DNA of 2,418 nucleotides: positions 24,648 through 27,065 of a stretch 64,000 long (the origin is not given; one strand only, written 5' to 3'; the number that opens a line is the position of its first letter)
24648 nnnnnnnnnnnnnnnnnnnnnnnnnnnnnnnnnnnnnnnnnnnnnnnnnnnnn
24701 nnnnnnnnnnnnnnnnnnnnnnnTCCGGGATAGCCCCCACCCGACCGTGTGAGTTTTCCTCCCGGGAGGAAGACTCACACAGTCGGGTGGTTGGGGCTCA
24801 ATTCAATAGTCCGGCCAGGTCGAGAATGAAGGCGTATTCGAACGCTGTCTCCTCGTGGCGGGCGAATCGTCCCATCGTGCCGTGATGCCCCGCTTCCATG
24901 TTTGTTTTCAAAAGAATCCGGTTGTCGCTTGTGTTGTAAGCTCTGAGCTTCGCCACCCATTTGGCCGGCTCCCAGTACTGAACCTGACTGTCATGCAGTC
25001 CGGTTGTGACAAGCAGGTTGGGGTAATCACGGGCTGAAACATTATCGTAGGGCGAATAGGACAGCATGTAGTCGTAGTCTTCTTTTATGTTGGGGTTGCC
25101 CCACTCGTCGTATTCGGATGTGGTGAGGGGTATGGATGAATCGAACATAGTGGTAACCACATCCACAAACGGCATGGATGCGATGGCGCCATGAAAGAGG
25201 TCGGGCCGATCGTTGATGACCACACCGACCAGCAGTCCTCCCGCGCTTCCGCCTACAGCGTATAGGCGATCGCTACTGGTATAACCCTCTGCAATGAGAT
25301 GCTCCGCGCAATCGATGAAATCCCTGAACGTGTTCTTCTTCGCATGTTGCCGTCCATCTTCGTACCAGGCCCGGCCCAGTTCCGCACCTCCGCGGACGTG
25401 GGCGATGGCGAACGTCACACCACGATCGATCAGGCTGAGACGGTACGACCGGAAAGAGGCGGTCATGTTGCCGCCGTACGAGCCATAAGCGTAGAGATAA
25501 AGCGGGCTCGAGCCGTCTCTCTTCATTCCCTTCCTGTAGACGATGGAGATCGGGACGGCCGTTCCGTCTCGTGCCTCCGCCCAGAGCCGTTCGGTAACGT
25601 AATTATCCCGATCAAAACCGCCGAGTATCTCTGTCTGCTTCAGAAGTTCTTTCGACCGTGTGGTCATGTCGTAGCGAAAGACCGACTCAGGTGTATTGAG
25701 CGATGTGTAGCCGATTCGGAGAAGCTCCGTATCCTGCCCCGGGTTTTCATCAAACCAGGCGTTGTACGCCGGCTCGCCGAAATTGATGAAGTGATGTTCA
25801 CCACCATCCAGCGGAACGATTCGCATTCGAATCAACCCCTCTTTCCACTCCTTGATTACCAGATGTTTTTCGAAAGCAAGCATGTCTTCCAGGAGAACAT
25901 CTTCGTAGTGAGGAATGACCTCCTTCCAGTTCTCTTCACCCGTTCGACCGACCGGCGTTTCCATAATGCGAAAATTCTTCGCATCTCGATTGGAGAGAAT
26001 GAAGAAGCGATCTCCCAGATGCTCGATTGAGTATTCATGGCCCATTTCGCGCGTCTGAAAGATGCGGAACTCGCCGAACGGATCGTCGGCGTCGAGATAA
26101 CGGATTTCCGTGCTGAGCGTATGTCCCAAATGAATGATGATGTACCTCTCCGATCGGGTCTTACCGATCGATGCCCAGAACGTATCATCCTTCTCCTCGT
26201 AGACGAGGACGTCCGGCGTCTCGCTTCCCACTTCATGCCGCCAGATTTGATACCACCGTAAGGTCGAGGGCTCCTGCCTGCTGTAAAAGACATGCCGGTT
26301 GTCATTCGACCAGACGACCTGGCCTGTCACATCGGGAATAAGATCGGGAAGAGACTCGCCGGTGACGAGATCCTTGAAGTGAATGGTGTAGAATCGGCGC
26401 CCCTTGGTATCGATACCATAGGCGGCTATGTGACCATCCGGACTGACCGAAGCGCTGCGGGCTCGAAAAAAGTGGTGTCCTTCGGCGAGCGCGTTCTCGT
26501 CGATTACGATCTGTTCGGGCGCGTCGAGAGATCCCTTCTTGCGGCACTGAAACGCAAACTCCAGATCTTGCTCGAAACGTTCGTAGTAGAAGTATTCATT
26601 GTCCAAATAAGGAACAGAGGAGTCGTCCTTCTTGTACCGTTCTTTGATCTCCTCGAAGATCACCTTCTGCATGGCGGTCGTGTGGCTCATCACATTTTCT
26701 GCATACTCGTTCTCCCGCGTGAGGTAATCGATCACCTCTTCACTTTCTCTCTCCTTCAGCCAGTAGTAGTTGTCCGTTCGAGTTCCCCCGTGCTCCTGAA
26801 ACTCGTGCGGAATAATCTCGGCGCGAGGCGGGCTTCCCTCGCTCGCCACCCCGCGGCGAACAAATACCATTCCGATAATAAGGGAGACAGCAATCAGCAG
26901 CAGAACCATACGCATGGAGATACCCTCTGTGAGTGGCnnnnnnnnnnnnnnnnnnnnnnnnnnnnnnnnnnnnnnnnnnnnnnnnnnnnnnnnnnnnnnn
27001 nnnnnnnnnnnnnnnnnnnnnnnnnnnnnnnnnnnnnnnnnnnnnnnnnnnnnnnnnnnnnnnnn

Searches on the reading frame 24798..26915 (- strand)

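Call 47: search_protein_families(library=pfam, proteins=[window:24798-26915:-], max_evalue=0.00001)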
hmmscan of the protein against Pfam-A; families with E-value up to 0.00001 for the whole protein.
window:24798-26915:- (705 aa): 2 families
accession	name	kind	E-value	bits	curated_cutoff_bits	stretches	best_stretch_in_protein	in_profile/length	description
PF02897.21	Peptidase_S9_N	-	1.2e-99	334.4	24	1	38-427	10-413/414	Prolyl oligopeptidase, N-terminal beta-propeller domain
PF00326.27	Peptidase_S9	-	3.6e-67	226.4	22.6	1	487-701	2-210/213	Prolyl oligopeptidase family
